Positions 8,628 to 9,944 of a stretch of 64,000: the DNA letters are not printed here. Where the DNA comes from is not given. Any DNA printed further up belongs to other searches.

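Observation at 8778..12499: Translationally coupled lasso-peptide operon (A-C-B1-B2) ending in a PIMT-type O-methyltransferase, in a lower-GC patch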

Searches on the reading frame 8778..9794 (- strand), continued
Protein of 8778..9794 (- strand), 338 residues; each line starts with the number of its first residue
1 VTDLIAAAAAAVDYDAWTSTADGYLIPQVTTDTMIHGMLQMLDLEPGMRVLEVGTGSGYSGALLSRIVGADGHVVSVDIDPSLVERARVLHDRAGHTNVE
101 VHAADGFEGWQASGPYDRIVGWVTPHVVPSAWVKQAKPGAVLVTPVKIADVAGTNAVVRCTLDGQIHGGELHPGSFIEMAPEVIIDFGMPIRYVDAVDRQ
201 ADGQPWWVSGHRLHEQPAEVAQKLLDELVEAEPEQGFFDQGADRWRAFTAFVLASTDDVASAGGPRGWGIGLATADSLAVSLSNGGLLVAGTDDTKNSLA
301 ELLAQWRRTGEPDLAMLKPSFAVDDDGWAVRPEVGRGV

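Call 16: find_related_loci(query=A1, collection=genome_contigs, flank=6000)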
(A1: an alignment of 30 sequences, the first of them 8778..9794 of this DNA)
Query A1 (338 aa) in genome_contigs; peptide patterns used: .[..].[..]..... (x = any residue, [..] = any of these).
600 stretches matched a pattern (row limit reached: there are more); 578 encode a relative of the query (tblastn E <= 1e-3); the best 80 are kept; 80 distinct loci.
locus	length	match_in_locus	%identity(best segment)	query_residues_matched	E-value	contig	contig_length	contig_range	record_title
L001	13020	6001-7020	40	2-335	1e-51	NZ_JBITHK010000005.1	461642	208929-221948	Nocardiopsis sp. NPDC050513 NPDC050513_56_B3.ctg-0005, whole genome shotgun sequence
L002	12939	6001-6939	34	27-331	2e-36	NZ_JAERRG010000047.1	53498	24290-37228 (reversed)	Streptomyces endocoffeicus strain CA3R110 47, whole genome shotgun sequence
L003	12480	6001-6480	40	30-201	7e-27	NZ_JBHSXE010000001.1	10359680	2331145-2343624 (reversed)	Actinomadura yumaensis strain JCM 3369 GCM70025891_17, whole genome shotgun sequence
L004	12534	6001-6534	34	22-187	9e-25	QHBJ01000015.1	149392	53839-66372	MAG: Vulcanimicrobiota bacterium isolate RRmetagenome_bin23 antarctic_metabat_spec_bin_6_contig_298, whole genome shotgu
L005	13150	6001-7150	46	28-146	1e-24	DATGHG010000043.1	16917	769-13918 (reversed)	MAG TPA_asm: Thermoanaerobaculia bacterium isolate SMAG_U9774 k141_317337, whole genome shotgun sequence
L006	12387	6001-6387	41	38-171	1e-22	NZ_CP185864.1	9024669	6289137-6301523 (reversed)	Saccharopolyspora spinosa NRRL 18395 chromosome, complete genome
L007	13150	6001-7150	36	29-182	1e-22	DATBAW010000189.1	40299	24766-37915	MAG TPA_asm: Thermoanaerobaculia bacterium isolate SMAG_U5742 k141_2339091, whole genome shotgun sequence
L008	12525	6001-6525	35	29-205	3e-22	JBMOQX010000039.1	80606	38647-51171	MAG: Pseudomonadota bacterium isolate Betzabe_MAG165 MAG165_39, whole genome shotgun sequence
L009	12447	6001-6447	39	29-181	3e-21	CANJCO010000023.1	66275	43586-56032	MAG: Myxococcales bacterium isolate RH-23may17-1049 genome assembly, contig: RH-23may17-C2953, whole genome shotgun sequ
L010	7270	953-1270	46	38-146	3e-21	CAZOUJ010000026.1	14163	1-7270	MAG TPA_asm: uncultured bacterium isolate SRP092796_co3_293 genome assembly, contig: NODE_8418_length_14163_cov_3.816629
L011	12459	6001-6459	35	29-187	9e-21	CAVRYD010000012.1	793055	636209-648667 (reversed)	MAG: uncultured Acidobacteriota bacterium isolate MFD02199.bin.2.70 genome assembly, contig: contig_80300, whole genome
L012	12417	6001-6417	37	38-179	2e-20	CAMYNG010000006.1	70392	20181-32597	MAG: uncultured Ectothiorhodospiraceae bacterium isolate ES_Gamma_060 genome assembly, contig: scaffold_103, whole genom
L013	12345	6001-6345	39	29-146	2e-20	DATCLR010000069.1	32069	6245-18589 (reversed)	MAG TPA_asm: Burkholderiales bacterium isolate SMAG_U7127 k141_759520, whole genome shotgun sequence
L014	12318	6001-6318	41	38-146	2e-20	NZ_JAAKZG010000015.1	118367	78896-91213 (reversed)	Mesorhizobium zhangyense strain CGMCC 1.15528 15, whole genome shotgun sequence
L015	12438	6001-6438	33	29-179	2e-20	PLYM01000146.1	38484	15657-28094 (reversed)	MAG: Planctomycetaceae bacterium isolate palsa_1355 73.20120700_P3D.270_contig_74600, whole genome shotgun sequence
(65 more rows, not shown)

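Call 17: find_encoding_contigs(protein=P0001, flank=6000, max_places=3)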
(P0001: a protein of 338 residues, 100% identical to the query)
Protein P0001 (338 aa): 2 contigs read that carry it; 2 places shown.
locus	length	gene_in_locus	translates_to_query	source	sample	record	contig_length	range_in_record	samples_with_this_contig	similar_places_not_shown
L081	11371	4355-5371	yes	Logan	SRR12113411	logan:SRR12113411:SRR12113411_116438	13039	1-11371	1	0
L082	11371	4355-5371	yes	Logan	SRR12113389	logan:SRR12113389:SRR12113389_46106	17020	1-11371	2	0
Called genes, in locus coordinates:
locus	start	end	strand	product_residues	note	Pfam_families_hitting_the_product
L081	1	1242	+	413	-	?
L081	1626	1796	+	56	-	-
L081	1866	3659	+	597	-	PF00733:Asn_synthase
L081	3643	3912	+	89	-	PF05402:PqqD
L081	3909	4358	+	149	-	PF13471:Transglut_core3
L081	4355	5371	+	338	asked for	PF01135:PCMT, PF08704:GCD14 (weak), PF13489:Methyltransf_23 (weak), PF13649:Methyltransf_25, PF13847:Methyltransf_31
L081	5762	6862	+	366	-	-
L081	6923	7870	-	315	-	PF10503:Esterase_PHB (weak)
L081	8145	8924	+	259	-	PF01012:ETF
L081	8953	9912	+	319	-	PF01012:ETF, PF00766:ETF_alpha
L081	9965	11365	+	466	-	PF07690:MFS_1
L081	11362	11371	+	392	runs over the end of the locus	PF00266:Aminotran_5, PF01212:Beta_elim_lyase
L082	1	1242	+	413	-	?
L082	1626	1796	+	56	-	-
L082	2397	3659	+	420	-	PF00733:Asn_synthase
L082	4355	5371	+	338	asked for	PF01135:PCMT, PF08704:GCD14 (weak), PF13489:Methyltransf_23 (weak), PF13649:Methyltransf_25, PF13847:Methyltransf_31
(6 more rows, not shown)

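Call 26: search_solved_structures(query=window:8778-9794:-, max_evalue=0.001, show_alignments=1)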
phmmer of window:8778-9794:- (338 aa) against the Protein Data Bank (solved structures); distinct sequences matched with E-value up to 0.001: 24.
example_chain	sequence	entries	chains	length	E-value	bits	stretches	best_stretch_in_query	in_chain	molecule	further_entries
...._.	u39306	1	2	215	6.4e-22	81.5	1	32-146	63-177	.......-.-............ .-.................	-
1jg1_A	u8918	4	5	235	6.1e-19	71.7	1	29-164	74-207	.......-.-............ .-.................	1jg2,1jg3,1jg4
3lbf_A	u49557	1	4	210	2.1e-17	66.7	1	29-146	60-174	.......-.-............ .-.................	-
1dl5_A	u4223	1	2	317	7e-17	65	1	35-148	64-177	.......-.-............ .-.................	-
4o29_A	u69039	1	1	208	8.2e-17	64.7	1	31-147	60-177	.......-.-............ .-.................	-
1vbf_A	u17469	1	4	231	6.6e-15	58.5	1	25-155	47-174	231aa long hypothetical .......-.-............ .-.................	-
4l7v_A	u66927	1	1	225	2.4e-12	50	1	33-146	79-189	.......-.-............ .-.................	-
1i1n_A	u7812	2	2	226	1.9e-10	43.8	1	43-149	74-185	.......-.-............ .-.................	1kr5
8qby_t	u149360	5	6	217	1.5e-06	31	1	36-147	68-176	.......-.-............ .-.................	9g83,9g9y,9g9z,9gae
5c1i_A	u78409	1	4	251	1.7e-06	30.8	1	36-117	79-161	tRNA (adenine(58)-N(1))-methyltransferase TrmI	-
5c0o_E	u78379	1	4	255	1.8e-06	30.7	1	36-104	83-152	tRNA (adenine(58)-N(1))-methyltransferase TrmI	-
2pwy_A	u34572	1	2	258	2.1e-06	30.5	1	36-104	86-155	tRNA (adenine-N(1)-)-methyltransferase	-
1r18_A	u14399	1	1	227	2.4e-06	30.3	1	43-146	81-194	Protein-L-isoaspartate(D-aspartate)-O-methyltransferase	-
6jcl_A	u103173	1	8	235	8.1e-06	28.6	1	44-144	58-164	Probable O-methyltransferase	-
3dh0_A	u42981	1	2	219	8.4e-06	28.5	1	39-103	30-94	SAM dependent methyltransferase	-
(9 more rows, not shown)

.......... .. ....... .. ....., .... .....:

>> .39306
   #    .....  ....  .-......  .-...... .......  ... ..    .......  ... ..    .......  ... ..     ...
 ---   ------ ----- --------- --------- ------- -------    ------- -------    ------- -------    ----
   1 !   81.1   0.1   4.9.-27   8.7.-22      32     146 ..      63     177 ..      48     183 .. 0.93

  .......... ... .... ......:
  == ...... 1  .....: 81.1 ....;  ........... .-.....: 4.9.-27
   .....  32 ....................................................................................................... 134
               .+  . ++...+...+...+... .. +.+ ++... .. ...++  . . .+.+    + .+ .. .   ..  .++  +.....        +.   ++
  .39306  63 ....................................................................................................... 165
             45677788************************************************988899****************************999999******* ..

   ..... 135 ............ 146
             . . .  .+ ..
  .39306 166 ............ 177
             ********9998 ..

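Call 30: find_encoding_contigs(protein=P0002, flank=7000, max_places=1)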
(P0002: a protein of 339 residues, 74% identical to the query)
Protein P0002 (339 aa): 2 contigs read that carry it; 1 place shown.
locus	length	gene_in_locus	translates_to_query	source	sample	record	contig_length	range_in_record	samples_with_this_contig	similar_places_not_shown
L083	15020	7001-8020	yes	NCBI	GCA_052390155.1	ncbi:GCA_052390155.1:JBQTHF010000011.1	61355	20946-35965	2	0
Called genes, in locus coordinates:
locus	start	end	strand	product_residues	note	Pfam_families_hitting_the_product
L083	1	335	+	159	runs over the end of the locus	PF01668:SmpB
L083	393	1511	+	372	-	PF13088:BNR_2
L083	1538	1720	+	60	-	-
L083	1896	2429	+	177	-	-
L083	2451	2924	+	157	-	PF00578:AhpC-TSA, PF08534:Redoxin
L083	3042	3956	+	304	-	PF13354:Beta-lactamase2 (weak)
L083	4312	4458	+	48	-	-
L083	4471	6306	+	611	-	PF00733:Asn_synthase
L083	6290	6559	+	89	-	PF05402:PqqD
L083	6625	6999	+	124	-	PF13471:Transglut_core3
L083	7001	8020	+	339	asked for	PF01135:PCMT, PF08704:GCD14 (weak), PF13489:Methyltransf_23 (faint), PF13649:Methyltransf_25, PF13847:Methyltransf_31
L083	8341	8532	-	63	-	-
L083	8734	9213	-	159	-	-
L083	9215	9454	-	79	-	-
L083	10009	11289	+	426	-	-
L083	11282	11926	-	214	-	PF00702:Hydrolase, PF13419:HAD_2, PF13242:Hydrolase_like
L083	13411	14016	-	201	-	PF01725:Ham1p_like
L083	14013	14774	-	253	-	PF01138:RNase_PH, PF03725:RNase_PH_C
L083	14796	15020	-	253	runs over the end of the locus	PF23023:Anti-Pycsar_Apyc1, PF00753:Lactamase_B, PF12706:Lactamase_B_2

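Call 31: find_encoding_contigs(protein=P0024, flank=7000, max_places=1)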
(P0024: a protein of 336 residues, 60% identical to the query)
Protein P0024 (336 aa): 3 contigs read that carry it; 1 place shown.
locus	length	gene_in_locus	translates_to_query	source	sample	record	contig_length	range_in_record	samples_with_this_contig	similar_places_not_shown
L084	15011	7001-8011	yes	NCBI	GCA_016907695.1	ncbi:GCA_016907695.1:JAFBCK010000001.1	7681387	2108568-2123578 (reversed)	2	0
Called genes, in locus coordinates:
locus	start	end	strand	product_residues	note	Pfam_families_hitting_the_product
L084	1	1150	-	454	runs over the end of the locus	PF01134:GIDA (faint), PF02737:3HCDH_N (faint), PF07992:Pyr_redox_2, PF00070:Pyr_redox, PF02852:Pyr_redox_dim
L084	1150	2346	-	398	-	PF09594:GT87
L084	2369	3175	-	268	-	PF01435:Peptidase_M48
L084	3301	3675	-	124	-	PF02661:Fic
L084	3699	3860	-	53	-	-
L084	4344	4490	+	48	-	-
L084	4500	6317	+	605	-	PF00733:Asn_synthase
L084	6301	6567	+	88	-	PF05402:PqqD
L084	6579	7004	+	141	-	PF13471:Transglut_core3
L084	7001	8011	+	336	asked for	PF01135:PCMT, PF13649:Methyltransf_25, PF13847:Methyltransf_31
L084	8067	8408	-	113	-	-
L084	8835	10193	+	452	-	-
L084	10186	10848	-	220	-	PF00702:Hydrolase, PF13419:HAD_2, PF13242:Hydrolase_like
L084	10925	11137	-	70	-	-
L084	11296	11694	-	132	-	-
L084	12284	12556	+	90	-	-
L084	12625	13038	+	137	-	-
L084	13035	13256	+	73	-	-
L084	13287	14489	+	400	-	-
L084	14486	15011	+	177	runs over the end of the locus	PF24623:Phage_zn_bind_8 (weak)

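Call 32: find_encoding_contigs(protein=P0030, flank=7000, max_places=1)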
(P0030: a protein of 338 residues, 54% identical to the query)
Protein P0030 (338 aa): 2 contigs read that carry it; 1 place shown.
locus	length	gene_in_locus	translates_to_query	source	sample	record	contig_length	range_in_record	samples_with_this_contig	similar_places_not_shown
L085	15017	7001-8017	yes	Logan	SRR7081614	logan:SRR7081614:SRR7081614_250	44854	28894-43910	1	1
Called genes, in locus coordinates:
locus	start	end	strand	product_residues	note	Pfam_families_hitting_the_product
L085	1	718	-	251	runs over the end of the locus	PF24030:DUF7341, PF24029:DUF7340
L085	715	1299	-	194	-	PF24623:Phage_zn_bind_8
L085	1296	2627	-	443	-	-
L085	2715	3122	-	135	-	-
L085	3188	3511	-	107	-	-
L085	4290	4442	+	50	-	-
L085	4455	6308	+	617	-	PF00733:Asn_synthase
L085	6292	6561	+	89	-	PF05402:PqqD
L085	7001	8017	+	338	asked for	PF01135:PCMT, PF08704:GCD14 (weak), PF13649:Methyltransf_25, PF13847:Methyltransf_31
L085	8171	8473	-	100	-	-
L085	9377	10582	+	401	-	PF01381:HTH_3, PF13560:HTH_31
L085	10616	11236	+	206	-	PF14040:DNase_NucA_NucB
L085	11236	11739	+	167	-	-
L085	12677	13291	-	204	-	PF14659:Phage_int_SAM_3 (weak)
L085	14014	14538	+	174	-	PF03995:Inhibitor_I36 (faint)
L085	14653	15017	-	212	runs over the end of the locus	PF22564:HAAS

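Call 33: find_encoding_contigs(protein=P0049, flank=7000, max_places=1)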
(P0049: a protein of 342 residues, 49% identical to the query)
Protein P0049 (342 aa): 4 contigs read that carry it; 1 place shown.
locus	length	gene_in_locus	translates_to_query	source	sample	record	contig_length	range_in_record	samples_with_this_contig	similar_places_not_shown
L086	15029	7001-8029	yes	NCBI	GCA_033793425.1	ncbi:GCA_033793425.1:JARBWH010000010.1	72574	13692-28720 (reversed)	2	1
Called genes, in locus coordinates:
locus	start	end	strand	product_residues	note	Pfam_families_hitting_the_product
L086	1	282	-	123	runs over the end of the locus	PF00416:Ribosomal_S13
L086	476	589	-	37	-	PF00444:Ribosomal_L36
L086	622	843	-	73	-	PF01176:eIF-1a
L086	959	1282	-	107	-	PF01638:HxlR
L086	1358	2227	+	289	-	PF03446:NAD_binding_2, PF03807:F420_oxidored, PF21761:RedAm-like_C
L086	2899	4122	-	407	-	PF01381:HTH_3, PF13560:HTH_31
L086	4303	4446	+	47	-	-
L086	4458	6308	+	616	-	PF00733:Asn_synthase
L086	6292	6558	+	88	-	PF05402:PqqD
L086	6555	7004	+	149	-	PF13471:Transglut_core3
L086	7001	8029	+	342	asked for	PF01135:PCMT, PF13649:Methyltransf_25, PF13847:Methyltransf_31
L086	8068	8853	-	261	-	-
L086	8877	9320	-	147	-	PF08044:DUF1707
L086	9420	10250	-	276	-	PF00557:Peptidase_M24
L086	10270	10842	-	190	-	PF00406:ADK, PF13207:AAA_17, PF13238:AAA_18, PF13671:AAA_33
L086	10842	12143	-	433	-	PF00344:SecY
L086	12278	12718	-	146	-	PF00828:Ribosomal_L27A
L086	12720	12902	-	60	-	PF00327:Ribosomal_L30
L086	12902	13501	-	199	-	PF00333:Ribosomal_S5, PF03719:Ribosomal_S5_C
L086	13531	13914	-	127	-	PF00861:Ribosomal_L18p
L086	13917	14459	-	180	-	PF00347:Ribosomal_L6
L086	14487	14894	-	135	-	PF00410:Ribosomal_S8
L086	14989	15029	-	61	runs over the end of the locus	PF00253:Ribosomal_S14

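Call 34: find_encoding_contigs(protein=P0079, flank=7000, max_places=1)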
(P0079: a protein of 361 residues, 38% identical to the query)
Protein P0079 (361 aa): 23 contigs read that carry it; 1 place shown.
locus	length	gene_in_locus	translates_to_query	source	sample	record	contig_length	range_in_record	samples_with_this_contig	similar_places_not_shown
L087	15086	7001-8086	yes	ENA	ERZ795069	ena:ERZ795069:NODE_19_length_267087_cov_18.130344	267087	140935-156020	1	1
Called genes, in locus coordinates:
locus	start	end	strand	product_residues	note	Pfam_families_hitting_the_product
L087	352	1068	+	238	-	PF00117:GATase, PF07722:Peptidase_C26 (faint)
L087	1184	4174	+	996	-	PF03710:GlnE, PF03445:DUF294 (faint), PF08335:GlnD_UR_UTase, PF10335:DUF294_C (faint), PF03710:GlnE, PF08335:GlnD_UR_UTase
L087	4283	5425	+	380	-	-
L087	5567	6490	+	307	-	-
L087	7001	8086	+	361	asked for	PF01135:PCMT, PF01209:Ubie_methyltran (weak), PF08241:Methyltransf_11 (faint), PF08242:Methyltransf_12 (weak), PF13649:Methyltransf_25, PF13847:Methyltransf_31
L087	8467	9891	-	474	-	PF03951:Gln-synt_N, PF00120:Gln-synt_C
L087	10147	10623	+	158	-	PF06271:RDD (weak)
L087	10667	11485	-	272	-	PF03141:Methyltransf_29, PF01209:Ubie_methyltran, PF13489:Methyltransf_23, PF13847:Methyltransf_31, PF08241:Methyltransf_11, PF08242:Methyltransf_12, PF13649:Methyltransf_25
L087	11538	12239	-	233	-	PF13829:DUF4191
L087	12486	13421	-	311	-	PF16881:LIAS_N, PF04055:Radical_SAM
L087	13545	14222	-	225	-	PF21948:LplA-B_cat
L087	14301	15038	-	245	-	PF03575:Peptidase_S51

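Call 35: find_encoding_contigs(protein=P0084, flank=7000, max_places=1)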
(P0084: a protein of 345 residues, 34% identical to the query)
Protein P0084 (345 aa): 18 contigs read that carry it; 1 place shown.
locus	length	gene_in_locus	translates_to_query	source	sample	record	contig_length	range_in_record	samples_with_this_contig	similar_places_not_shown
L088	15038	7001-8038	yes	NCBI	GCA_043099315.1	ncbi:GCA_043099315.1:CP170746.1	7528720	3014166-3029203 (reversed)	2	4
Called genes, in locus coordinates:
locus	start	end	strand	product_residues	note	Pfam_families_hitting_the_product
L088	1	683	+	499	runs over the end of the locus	PF00361:Proton_antipo_M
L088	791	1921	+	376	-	PF10216:ChpXY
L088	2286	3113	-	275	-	PF00557:Peptidase_M24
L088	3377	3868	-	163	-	PF13473:Cupredoxin_1 (weak), PF00127:Copper-bind (weak), PF06525:SoxE (faint)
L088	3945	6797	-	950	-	PF00675:Peptidase_M16, PF05193:Peptidase_M16_C, PF00675:Peptidase_M16, PF05193:Peptidase_M16_C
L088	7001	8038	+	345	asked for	PF01135:PCMT, PF00398:RrnaAD (weak), PF13847:Methyltransf_31, PF13649:Methyltransf_25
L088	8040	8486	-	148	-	PF00903:Glyoxalase (weak), PF13669:Glyoxalase_4 (weak)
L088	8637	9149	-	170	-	PF09654:DUF2396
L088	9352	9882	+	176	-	PF00132:Hexapep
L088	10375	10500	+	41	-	PF06298:PsbY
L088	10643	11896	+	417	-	PF08245:Mur_ligase_M, PF02875:Mur_ligase_C, PF27239:FOL3_C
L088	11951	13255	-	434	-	PF01547:SBP_bac_1, PF13416:SBP_bac_8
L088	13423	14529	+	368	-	PF11104:PilM_2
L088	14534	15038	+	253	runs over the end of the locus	PF05137:PilN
